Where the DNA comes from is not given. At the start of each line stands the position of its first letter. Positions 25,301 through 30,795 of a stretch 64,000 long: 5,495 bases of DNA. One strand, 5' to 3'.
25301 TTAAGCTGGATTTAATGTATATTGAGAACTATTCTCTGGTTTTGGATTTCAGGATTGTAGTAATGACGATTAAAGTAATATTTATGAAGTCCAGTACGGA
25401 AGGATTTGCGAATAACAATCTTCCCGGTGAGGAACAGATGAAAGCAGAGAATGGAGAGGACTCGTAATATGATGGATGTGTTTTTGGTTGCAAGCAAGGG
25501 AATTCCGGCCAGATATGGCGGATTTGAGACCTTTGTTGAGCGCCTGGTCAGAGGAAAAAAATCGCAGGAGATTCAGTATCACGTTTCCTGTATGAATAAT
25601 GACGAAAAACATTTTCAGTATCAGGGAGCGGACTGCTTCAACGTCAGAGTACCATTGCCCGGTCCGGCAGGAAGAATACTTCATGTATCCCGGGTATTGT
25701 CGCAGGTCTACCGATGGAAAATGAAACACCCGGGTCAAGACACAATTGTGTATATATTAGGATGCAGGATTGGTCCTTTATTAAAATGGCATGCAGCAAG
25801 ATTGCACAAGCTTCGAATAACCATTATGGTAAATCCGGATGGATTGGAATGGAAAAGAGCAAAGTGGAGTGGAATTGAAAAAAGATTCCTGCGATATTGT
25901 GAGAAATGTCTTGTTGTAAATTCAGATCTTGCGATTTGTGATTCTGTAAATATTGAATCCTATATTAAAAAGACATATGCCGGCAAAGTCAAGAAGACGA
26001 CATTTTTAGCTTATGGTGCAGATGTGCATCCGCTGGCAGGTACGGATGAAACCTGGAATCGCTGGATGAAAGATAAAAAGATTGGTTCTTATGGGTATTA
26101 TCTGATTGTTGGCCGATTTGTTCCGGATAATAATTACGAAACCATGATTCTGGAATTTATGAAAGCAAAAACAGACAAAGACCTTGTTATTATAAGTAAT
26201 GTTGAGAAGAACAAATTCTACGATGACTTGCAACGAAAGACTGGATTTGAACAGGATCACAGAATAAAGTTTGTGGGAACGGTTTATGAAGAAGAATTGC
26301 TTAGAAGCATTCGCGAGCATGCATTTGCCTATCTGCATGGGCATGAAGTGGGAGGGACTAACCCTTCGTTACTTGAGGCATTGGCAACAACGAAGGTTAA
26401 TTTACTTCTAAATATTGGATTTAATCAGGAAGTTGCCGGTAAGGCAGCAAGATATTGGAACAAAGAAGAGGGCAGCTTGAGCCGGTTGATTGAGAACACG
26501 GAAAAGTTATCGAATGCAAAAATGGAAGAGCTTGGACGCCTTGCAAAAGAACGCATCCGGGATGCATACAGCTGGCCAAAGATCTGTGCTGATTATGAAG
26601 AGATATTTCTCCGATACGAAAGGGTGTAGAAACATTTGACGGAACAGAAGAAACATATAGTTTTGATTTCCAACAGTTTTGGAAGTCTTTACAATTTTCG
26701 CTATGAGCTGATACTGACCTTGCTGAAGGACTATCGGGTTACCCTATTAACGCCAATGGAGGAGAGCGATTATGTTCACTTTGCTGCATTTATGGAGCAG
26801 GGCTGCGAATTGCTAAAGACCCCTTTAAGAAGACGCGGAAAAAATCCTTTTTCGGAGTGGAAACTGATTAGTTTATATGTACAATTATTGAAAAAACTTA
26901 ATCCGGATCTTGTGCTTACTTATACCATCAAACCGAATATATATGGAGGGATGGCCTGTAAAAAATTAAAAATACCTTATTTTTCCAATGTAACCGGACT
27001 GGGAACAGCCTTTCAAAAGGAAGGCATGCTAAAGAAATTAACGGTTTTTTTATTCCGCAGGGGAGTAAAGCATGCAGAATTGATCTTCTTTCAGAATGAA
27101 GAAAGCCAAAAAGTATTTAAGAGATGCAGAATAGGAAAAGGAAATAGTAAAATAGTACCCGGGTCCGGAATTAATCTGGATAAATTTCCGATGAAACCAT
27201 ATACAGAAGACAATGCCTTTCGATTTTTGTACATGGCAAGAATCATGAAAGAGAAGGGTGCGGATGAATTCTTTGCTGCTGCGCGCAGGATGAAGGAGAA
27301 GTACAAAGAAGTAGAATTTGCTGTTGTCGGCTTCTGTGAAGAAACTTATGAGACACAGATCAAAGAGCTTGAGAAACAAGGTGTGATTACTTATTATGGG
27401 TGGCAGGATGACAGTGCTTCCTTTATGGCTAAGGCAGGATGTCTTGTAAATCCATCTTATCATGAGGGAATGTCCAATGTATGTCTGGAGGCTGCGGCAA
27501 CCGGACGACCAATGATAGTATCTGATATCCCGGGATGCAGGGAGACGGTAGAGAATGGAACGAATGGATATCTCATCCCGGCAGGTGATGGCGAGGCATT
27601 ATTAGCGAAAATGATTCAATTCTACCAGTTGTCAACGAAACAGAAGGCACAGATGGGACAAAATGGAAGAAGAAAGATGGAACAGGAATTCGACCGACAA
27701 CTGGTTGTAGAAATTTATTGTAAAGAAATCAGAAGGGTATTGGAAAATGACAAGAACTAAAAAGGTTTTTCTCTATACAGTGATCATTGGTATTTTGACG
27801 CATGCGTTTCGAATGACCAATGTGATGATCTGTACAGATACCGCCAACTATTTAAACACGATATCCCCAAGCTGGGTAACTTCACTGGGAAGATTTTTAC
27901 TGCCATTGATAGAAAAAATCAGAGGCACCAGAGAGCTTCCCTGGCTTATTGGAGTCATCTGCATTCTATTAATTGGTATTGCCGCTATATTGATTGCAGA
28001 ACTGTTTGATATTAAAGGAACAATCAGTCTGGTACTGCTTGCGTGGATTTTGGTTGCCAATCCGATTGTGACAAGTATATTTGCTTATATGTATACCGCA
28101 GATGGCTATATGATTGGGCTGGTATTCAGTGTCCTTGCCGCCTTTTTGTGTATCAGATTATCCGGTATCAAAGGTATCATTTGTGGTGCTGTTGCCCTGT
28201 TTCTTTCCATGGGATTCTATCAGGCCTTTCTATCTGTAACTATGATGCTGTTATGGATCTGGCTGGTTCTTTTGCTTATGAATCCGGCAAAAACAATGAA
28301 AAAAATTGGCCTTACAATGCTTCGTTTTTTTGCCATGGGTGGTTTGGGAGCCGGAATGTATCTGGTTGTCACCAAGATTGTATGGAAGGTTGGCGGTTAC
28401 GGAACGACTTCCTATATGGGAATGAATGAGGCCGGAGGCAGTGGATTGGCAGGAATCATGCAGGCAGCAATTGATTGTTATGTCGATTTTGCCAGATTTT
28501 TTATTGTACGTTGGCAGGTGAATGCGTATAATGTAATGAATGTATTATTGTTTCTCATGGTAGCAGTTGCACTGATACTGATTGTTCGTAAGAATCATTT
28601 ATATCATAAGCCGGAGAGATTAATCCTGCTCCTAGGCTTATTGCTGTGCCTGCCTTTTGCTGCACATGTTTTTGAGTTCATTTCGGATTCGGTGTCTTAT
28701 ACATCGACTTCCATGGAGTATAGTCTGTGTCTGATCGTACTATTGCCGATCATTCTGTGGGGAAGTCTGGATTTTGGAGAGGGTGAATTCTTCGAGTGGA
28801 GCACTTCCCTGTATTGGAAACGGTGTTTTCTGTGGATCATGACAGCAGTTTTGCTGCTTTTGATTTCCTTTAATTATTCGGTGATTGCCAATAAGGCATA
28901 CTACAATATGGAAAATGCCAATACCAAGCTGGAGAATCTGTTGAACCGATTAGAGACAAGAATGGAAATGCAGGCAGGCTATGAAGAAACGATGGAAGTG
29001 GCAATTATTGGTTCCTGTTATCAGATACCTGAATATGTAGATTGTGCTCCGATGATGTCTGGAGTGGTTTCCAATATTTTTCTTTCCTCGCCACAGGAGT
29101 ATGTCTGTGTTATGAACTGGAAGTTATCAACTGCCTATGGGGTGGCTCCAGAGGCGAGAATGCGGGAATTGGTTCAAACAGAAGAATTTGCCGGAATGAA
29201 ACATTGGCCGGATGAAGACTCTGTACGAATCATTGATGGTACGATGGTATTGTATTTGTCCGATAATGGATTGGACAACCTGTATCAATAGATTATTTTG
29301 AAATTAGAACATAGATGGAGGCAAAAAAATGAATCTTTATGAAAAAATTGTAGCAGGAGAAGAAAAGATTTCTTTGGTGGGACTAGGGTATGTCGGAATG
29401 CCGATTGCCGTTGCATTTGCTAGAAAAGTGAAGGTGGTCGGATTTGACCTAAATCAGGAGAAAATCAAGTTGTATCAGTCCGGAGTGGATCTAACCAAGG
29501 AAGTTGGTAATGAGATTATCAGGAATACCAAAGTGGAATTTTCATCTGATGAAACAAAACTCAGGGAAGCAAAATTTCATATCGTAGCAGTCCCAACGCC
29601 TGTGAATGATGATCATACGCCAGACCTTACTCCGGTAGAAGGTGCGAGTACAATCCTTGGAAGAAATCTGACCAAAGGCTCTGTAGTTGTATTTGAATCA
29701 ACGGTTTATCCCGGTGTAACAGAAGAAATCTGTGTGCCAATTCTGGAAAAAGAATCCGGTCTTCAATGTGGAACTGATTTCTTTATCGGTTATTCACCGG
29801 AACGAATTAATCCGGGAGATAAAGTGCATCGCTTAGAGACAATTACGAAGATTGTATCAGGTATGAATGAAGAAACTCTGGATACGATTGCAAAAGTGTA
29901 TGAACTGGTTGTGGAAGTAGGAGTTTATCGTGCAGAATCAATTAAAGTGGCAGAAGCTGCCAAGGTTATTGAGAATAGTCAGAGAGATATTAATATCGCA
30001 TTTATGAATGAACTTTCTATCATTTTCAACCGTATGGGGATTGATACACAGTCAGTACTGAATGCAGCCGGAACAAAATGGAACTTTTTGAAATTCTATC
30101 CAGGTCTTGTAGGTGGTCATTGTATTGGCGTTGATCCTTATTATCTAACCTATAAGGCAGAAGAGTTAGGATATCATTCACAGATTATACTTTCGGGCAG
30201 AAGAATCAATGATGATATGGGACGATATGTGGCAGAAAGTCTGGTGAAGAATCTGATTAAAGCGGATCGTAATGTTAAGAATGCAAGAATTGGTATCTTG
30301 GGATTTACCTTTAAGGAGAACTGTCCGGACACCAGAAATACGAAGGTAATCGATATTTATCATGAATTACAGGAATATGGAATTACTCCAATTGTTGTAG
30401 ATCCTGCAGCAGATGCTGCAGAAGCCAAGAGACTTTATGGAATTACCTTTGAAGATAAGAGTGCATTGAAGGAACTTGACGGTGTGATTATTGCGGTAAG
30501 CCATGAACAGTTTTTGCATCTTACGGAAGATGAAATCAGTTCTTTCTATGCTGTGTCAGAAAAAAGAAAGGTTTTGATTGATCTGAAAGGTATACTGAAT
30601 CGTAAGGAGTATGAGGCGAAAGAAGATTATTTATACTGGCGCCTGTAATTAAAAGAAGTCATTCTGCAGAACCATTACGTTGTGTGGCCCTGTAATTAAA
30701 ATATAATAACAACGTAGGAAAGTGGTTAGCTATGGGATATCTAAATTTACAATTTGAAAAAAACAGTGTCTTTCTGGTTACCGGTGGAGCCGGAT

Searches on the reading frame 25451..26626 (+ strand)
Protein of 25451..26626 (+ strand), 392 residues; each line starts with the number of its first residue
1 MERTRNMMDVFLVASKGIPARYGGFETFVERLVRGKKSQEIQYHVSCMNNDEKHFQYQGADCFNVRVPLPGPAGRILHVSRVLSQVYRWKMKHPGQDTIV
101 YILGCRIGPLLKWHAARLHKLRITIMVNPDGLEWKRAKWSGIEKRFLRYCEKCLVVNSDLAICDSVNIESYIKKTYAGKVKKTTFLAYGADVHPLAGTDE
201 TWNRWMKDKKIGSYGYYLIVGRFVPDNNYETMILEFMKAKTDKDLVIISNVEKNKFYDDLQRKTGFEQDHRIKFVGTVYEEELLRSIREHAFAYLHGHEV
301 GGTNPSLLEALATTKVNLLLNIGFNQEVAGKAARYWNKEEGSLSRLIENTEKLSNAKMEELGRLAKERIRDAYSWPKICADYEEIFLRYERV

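Call 24: search_protein_families(library=pfam, proteins=[window:25451-26626:+], max_evalue=5)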
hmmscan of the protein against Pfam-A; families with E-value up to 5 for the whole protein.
window:25451-26626:+ (392 aa): 5 families
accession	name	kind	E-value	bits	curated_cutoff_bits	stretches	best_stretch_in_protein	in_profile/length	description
PF09314.17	DUF1972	-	2.7e-59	200.4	25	1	7-191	1-186/186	Domain of unknown function (DUF1972)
PF13579.12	Glyco_trans_4_4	-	8.9e-06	26.6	29.7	1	23-173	1-143/158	Glycosyl transferase 4-like domain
PF13439.12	Glyco_transf_4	-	0.0012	19.4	28.5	1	22-159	1-143/170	Glycosyltransferase Family 4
PF19891.5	DUF6364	-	0.17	12.8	27.3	1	320-349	5-34/70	Family of unknown function (DUF6364)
PF17921.7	Integrase_H2C2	-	0.23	12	25.5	0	367-384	28-45/59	Integrase zinc binding domain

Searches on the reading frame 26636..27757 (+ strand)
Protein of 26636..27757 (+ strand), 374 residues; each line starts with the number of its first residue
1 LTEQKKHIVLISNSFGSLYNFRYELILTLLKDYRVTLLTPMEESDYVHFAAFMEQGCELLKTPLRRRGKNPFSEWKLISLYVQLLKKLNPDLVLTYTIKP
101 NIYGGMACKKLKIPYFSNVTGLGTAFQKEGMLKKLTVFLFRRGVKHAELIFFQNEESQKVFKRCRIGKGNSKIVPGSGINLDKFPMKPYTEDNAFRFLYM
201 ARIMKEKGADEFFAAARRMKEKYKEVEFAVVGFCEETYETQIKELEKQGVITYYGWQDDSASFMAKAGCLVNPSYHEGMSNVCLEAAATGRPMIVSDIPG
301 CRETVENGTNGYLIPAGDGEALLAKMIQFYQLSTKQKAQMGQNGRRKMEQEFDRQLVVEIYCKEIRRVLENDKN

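Call 24: search_protein_families(library=pfam, proteins=[window:26636-27757:+], max_evalue=5)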
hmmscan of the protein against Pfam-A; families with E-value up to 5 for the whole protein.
window:26636-27757:+ (374 aa): 8 families
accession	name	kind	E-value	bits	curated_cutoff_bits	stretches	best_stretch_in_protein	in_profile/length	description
PF00534.26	Glycos_transf_1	-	6.8e-29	101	26.4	1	192-346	13-171/172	Glycosyl transferases group 1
PF13692.12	Glyco_trans_1_4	-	2.5e-28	99.6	27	1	196-330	3-140/142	Glycosyl transferases group 1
PF13477.12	Glyco_trans_4_2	-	1.1e-10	42.3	23.4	1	8-154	2-139/139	Glycosyl transferase 4-like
PF20706.3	GT4-conflict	-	6e-09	35.8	26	1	171-307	175-322/385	Family 4 Glycosyltransferase in conflict systems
PF13524.12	Glyco_trans_1_2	-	8.9e-06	26.2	25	1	222-353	12-134/144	Glycosyl transferase-like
PF13579.12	Glyco_trans_4_4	-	1.6e-05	25.7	29.7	1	33-155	19-136/158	Glycosyl transferase 4-like domain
PF13439.12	Glyco_transf_4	-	1.8e-05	25.3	28.5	1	25-181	11-168/170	Glycosyltransferase Family 4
PF01903.22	CbiX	-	0.045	14.5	22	1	207-250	7-52/106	CbiX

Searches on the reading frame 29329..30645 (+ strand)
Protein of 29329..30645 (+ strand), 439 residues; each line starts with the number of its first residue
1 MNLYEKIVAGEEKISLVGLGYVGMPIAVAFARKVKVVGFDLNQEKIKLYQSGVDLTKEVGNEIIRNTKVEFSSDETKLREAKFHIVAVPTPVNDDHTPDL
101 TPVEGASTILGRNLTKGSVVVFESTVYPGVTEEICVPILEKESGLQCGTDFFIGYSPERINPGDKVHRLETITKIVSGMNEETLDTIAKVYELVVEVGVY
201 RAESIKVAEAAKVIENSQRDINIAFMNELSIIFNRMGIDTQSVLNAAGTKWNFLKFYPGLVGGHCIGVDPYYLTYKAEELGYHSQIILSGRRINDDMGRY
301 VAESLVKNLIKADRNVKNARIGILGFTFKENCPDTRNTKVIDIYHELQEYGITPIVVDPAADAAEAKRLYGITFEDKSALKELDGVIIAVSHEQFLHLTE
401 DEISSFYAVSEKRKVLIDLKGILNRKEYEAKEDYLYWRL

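Call 24: search_protein_families(library=pfam, proteins=[window:29329-30645:+], max_evalue=5)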
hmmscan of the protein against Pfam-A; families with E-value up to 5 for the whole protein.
window:29329-30645:+ (439 aa): 5 families
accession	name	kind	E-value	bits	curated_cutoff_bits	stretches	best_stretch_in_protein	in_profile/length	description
PF03721.20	UDPG_MGDP_dh_N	-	7e-35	120.7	27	1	13-185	2-181/187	UDP-glucose/GDP-mannose dehydrogenase family, NAD binding domain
PF00984.24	UDPG_MGDP_dh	-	8.3e-26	90.4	25.4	1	207-295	2-93/94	UDP-glucose/GDP-mannose dehydrogenase family, central domain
PF03720.21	UDPG_MGDP_dh_C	-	7.4e-22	78.1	30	1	322-424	1-102/103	UDP-glucose/GDP-mannose dehydrogenase family, UDP binding domain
PF03446.21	NAD_binding_2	-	0.0034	17.8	21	1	13-134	1-103/161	NAD binding domain of 6-phosphogluconate dehydrogenase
PF01210.29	NAD_Gly3P_dh_N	-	0.15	12.4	23.1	0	13-95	1-84/158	NAD-dependent glycerol-3-phosphate dehydrogenase N-terminus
